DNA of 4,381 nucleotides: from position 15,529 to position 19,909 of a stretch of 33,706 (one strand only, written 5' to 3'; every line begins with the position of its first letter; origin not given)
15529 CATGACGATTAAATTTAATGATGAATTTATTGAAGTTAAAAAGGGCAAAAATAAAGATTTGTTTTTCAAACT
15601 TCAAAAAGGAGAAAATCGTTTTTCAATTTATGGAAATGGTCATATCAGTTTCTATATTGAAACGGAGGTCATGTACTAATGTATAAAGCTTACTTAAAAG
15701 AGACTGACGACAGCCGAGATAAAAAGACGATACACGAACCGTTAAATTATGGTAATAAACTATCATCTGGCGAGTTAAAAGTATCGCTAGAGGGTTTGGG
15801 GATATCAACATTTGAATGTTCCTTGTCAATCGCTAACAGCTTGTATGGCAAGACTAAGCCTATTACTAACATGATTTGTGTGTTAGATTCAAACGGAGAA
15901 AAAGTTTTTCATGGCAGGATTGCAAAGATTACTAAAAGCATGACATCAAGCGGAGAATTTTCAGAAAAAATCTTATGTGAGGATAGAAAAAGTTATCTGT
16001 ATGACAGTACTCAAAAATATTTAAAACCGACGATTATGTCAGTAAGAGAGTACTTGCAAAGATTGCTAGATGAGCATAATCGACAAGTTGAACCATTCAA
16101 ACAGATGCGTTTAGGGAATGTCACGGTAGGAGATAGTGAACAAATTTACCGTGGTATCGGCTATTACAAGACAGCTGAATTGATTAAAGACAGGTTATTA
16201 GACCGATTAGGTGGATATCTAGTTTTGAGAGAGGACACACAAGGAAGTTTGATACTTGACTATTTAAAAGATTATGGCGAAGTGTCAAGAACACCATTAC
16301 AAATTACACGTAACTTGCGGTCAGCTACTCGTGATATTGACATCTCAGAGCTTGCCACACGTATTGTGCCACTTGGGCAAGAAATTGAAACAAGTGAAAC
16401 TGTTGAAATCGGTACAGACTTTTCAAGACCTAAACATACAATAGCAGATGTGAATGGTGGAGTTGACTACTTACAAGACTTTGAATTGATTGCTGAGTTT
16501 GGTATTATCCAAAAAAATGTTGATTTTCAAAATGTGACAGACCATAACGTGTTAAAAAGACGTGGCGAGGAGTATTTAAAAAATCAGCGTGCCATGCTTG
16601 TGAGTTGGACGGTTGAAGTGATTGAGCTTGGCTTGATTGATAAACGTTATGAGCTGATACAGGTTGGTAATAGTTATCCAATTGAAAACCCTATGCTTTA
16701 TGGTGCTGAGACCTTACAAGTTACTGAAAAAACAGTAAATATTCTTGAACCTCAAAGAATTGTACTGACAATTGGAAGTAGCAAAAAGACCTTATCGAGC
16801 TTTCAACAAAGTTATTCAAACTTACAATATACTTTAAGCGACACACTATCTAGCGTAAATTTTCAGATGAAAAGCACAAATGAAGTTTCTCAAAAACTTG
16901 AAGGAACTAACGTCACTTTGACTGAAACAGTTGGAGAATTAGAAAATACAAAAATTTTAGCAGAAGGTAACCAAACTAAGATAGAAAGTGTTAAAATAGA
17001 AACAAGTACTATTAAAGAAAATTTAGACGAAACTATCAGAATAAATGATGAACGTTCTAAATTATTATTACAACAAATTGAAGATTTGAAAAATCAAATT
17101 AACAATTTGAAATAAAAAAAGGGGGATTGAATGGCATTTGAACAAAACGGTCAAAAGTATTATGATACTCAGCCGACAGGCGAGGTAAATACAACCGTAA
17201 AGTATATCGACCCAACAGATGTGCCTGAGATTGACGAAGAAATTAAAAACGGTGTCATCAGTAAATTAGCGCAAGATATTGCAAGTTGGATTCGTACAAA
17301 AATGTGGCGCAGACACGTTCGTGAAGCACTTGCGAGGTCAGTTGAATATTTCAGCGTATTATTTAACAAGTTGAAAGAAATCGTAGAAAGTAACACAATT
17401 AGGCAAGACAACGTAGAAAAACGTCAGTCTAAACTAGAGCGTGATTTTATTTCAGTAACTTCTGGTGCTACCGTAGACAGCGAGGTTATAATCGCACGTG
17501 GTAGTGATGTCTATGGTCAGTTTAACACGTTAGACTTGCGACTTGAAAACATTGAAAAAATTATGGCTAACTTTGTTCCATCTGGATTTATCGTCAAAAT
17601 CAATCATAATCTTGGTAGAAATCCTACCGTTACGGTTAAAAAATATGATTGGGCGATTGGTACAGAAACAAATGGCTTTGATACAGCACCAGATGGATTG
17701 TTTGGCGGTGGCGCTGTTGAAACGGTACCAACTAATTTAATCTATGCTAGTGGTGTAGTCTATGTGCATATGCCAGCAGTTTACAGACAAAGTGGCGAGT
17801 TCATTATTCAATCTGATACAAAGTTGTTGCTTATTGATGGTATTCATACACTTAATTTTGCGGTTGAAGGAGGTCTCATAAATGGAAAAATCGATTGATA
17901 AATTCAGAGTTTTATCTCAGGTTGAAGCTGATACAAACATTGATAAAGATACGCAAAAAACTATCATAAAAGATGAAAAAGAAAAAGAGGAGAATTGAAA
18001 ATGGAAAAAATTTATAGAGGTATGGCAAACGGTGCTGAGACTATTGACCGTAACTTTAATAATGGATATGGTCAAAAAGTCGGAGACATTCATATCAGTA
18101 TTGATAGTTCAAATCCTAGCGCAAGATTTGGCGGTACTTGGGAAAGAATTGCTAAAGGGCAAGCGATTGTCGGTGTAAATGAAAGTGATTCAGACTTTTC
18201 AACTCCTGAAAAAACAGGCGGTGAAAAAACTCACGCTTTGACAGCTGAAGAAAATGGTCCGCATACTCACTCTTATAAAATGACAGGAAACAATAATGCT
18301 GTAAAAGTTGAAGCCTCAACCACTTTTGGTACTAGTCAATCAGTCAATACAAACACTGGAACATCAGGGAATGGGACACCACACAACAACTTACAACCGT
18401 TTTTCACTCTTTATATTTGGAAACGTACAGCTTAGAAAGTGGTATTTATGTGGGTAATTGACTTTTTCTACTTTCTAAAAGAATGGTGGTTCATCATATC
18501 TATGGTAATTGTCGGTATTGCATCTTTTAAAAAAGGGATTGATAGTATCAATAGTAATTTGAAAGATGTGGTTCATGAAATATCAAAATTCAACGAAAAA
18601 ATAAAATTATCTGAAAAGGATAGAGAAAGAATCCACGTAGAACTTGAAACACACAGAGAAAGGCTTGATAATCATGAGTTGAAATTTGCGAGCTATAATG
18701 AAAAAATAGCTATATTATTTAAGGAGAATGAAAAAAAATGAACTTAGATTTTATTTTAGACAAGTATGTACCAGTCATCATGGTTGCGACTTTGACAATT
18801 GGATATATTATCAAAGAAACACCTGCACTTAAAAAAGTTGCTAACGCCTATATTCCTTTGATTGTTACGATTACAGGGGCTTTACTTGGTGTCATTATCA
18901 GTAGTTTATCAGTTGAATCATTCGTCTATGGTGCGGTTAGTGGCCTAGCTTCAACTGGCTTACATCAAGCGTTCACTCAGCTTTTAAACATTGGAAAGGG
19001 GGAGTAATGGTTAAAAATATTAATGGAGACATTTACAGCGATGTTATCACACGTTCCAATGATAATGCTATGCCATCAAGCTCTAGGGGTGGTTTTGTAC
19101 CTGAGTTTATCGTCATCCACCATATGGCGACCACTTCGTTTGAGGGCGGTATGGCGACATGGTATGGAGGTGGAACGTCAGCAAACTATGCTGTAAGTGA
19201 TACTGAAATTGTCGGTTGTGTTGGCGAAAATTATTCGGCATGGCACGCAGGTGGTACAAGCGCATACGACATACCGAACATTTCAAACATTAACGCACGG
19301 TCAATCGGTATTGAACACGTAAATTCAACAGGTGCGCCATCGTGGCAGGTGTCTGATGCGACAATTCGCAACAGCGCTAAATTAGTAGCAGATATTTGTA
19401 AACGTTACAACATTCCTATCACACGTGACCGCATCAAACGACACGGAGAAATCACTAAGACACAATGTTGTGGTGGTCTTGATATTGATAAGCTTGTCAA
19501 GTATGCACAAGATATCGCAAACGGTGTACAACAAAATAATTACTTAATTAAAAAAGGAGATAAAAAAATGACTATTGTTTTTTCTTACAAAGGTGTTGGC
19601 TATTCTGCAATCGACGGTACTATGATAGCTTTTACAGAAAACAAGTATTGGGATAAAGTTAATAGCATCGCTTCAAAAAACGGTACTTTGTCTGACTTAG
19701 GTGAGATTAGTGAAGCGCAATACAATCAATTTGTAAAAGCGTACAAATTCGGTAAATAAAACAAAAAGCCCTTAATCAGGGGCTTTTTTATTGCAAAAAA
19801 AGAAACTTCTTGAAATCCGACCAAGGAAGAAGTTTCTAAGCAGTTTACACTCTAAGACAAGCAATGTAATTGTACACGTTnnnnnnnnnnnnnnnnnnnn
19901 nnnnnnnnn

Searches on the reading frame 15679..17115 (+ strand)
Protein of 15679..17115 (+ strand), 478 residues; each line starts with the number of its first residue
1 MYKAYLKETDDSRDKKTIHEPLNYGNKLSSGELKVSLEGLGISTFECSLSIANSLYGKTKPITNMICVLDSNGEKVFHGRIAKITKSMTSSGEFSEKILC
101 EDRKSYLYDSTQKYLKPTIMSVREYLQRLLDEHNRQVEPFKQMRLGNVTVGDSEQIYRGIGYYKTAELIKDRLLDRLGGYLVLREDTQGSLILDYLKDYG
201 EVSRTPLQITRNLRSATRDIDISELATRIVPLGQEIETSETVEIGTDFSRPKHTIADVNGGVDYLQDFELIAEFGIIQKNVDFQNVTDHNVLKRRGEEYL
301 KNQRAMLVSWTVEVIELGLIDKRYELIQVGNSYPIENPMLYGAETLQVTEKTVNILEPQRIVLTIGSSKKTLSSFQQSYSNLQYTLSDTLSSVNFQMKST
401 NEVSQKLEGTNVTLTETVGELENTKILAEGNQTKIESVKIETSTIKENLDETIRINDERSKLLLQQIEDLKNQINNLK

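Call 75: search_dna_similar(query=window:15679-17115:+, collection=phages, mode=protein, max_rows=12)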
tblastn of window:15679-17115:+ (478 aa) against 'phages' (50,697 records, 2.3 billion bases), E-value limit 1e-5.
Records with a match: 126; places in all: 126; records where one place covers at least 80% of the query: 25.
Best place of each record, by identity: <60% 126.
By first word of the organism name: Streptococcus 61; Clostridium 32; phage 7; Latilactobacillus 6; Lactobacillus 3; Bacteriophage 3; Blautia 3; Stenotrophomonas 2; Evtepia 2; Faecalimonas 2; and 5 more.
By host as written in the record: Clostridium sporogenes ATCC-15579 30; - 13; Streptococcus thermophilus 10; Streptococcus thermophilus ST67009 7; Blautia sp. 3; Streptococcus thermophilus CSK939 2; Streptococcus thermophilus STCH_16 2; Streptococcus thermophilus STCH_17 2; and 53 more.
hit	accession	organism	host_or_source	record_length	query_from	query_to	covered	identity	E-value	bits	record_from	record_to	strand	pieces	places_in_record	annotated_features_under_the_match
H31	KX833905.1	Lactococcus phage PLg-TB25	Lactococcus garvieae strain TB25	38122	1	473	99%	36.5%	4e-87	297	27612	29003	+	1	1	hypothetical protein (x2)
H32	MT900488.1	Streptococcus phage SA01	Streptococcus anginosus SA01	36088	1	478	100%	34.0%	2e-78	272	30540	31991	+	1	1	hypothetical protein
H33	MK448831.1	Streptococcus phage Javan83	Streptococcus anginosus SRR446556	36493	1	445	93%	36.2%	3e-79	274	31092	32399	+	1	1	tail length tape measure protein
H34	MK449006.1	Streptococcus phage Javan78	Streptococcus anginosus SK1138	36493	1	445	93%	36.2%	3e-79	274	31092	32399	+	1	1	tail length tape measure protein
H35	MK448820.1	Streptococcus phage Javan617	Streptococcus uberis 6736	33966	1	393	82%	38.6%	1e-75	264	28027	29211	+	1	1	tail length tape measure protein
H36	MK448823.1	Streptococcus phage Javan633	Streptococcus uberis C9359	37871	5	404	84%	37.4%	2e-72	255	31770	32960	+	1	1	tail length tape measure protein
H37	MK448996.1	Streptococcus phage Javan628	Streptococcus uberis C5388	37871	5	404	84%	37.4%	2e-72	255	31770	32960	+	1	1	tail length tape measure protein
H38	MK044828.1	Streptococcus phage 33888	-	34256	2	376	78%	39.6%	3e-79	275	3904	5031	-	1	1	putative membrane metallo-endo-peptidase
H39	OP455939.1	Latilactobacillus phage TMW 1.46 P1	Latilactobacillus sakei TMW 1.46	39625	26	425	84%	36.7%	1e-66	238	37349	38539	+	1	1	putative tape measure protein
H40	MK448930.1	Streptococcus phage Javan406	Streptococcus parauberis SP-llh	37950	2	375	78%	39.3%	4e-79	274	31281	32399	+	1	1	tail length tape measure protein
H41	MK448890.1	Streptococcus phage Javan264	Streptococcus infantarius ...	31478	18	376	75%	40.9%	9e-82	281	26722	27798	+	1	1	tail length tape measure protein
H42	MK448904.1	Streptococcus phage Javan316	Streptococcus mitis M3-4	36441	2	376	78%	39.1%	4e-77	268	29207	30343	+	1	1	tail length tape measure protein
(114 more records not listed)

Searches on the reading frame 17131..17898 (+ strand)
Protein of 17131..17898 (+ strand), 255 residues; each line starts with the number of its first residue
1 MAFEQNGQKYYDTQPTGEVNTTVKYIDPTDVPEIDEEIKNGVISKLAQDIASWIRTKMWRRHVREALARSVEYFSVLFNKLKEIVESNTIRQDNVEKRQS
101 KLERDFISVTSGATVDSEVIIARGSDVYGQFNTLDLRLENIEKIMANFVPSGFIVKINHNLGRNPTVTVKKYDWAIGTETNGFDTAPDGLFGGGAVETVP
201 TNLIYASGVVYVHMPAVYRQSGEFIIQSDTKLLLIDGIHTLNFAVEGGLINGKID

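Call 76: search_dna_similar(query=window:17131-17898:+, collection=phages, mode=protein, max_rows=12)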
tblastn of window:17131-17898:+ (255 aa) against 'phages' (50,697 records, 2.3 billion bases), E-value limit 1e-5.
Records with a match: 21; places in all: 23; records where one place covers at least 80% of the query: 2.
Best place of each record, by identity: <60% 21.
By first word of the organism name: Lactococcus 19; Latilactobacillus 1; Bacteriophage 1.
By host as written in the record: Lactococcus lactis 7; - 5; Latilactobacillus curvatus TMW 1.1381 1; Lactococcus garvieae strain TB25 1; Lactococcus sp. 1; Lactococcus lactis F7/2 1; Lactococcus lactis SMQ-86 1; Lactococcus garvieae strain Bacchus 1; and 3 more.
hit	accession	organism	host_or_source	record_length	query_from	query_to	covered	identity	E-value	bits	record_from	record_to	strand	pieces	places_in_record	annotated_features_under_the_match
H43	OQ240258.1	Latilactobacillus phage TMW 1.1381 P1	Latilactobacillus curvatus TMW 1.1381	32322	23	243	87%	35.4%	7e-31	125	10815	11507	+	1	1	putative base plate protein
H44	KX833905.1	Lactococcus phage PLg-TB25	Lactococcus garvieae strain TB25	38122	36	248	84%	31.8%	1e-24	108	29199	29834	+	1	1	hypothetical protein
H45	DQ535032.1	Lactococcus phage KSY1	-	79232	143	250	42%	43.5%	1e-14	79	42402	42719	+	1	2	gp065 | gp064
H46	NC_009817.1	Lactococcus phage KSY1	Lactococcus lactis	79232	143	250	42%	43.5%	1e-14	79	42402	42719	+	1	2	minor head protein (x2)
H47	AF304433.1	Lactococcus phage TP901-1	-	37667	140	250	44%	41.4%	8e-16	82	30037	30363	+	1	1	ORF48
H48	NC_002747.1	Lactococcus phage TP901-1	Lactococcus lactis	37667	140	250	44%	41.4%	8e-16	82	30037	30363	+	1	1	minor head protein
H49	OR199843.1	Lactococcus phage P335ev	Lactococcus sp.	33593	140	250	44%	40.5%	3e-15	81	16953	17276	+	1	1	record has no annotation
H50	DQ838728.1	Lactococcus phage P335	Lactococcus lactis F7/2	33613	140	250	44%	40.5%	3e-15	81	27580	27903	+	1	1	putative base plate protein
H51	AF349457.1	Lactococcus phage ul36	-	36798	140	250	44%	40.5%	5e-15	80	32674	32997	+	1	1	structural protein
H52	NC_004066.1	Lactococcus phage ul36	Lactococcus lactis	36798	140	250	44%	40.5%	5e-15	80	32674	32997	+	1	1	minor head protein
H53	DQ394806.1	Lactococcus phage ul36.k1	Lactococcus lactis SMQ-86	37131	140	250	44%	40.5%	5e-15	80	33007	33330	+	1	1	unknown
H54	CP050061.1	Lactococcus phage Bacchus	Lactococcus garvieae strain Bacchus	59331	140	250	44%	40.5%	5e-13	74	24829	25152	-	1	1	record has no annotation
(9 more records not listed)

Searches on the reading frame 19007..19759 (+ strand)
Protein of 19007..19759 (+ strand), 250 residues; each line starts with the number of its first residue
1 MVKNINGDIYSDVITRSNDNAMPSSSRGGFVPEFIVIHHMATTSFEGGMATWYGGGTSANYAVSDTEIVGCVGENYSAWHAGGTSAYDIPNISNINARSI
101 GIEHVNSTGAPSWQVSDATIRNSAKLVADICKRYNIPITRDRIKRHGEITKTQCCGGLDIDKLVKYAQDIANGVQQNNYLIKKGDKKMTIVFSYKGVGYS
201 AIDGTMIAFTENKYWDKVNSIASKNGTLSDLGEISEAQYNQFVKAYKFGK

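Call 38: search_dna_similar(query=window:19007-19759:+, collection=phages, mode=protein, max_rows=15)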
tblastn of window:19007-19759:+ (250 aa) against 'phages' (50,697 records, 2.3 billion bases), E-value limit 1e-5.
Records with a match: 175; places in all: 175; records where one place covers at least 80% of the query: 2.
Best place of each record, by identity: 60-80% 7; <60% 168.
By first word of the organism name: Enterococcus 102; Streptococcus 12; Leuconostoc 10; Corynebacterium 10; Microbacterium 9; Gordonia 7; Curtobacterium 5; Propionibacterium 5; Lactococcus 3; Eggerthella 3; and 6 more.
By host as written in the record: Enterococcus faecalis 21; - 13; Enterococcus sp. 10; Enterococcus faecium 9; Enterococcus faecalis strain Sorialis 7; Enterococcus faecalis strain AH7 6; Gordonia terrae 3612 5; Propionibacterium freudenreichii TL110 5; and 62 more.
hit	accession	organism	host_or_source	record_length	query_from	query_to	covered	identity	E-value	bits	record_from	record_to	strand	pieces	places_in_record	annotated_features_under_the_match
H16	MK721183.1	Enterococcus phage vB_EfaP_Ef7.2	Enterococcus faecalis strain AH7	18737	8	198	76%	55.1%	3e-61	213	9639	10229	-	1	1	negative regulator of beta-lactamase expression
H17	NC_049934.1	Enterococcus phage vB_EfaP_Ef7.2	Enterococcus faecalis strain AH7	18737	8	198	76%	55.1%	3e-61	213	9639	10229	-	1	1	endolysin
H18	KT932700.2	Enterococcus phage vB_EfaP_IME195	Enterococcus faecalis 2003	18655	8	194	75%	56.0%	1e-61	214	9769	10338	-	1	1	negative regulator of beta-lactamase expression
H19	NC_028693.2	Enterococcus phage vB_EfaP_IME195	Enterococcus faecalis 2003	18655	8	194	75%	56.0%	1e-61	214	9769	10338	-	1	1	endolysin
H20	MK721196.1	Enterococcus phage vB_EfaP_Ef6.3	Enterococcus faecalis strain AH6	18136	8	190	73%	56.8%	6e-62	215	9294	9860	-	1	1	negative regulator of beta-lactamase expression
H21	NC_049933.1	Enterococcus phage vB_EfaP_Ef6.3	Enterococcus faecalis strain AH6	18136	8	190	73%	56.8%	6e-62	215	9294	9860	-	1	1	endolysin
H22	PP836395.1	Enterococcus phage vB_EFS_EFP6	Enterococcus faecalis EF6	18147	8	190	73%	56.8%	5e-60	209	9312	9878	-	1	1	putative N-acetylmuramoyl-L-alanine amidase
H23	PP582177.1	Enterococcus phage vB_Efs1_KEN01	Enterococcus faecalis 6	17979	8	173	66%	60.4%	5e-61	212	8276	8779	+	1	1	endolysin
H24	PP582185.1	Enterococcus phage vB_Efs26_KEN12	Enterococcus faecalis 6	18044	8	173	66%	60.4%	5e-61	212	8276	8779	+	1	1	endolysin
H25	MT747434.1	Enterococcus phage ZEF1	Enterococcus faecalis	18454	8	173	66%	60.4%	5e-61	212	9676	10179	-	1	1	negative regulator of beta-lactamase expression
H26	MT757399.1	Enterococcus phage AE4_17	Enterococcus faecalis ZEF2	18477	8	173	66%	60.4%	5e-61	212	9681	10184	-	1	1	peptidoglycan recognition and hydrolase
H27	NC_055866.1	Enterococcus phage AE4_17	Enterococcus faecalis ZEF2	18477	8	173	66%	60.4%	5e-61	212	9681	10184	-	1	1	endolysin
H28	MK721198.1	Enterococcus phage vB_EfaP_Ef7.4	Enterococcus faecalis strain AH7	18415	8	173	66%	60.4%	2e-60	210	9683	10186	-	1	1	negative regulator of beta-lactamase expression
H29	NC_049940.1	Enterococcus phage vB_EfaP_Ef7.4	Enterococcus faecalis strain AH7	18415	8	173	66%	60.4%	2e-60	210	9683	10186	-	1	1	endolysin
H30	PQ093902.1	Enterococcus phage A149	Enterococcus faecalis V583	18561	8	175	67%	59.1%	7e-60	209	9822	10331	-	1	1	hypothetical protein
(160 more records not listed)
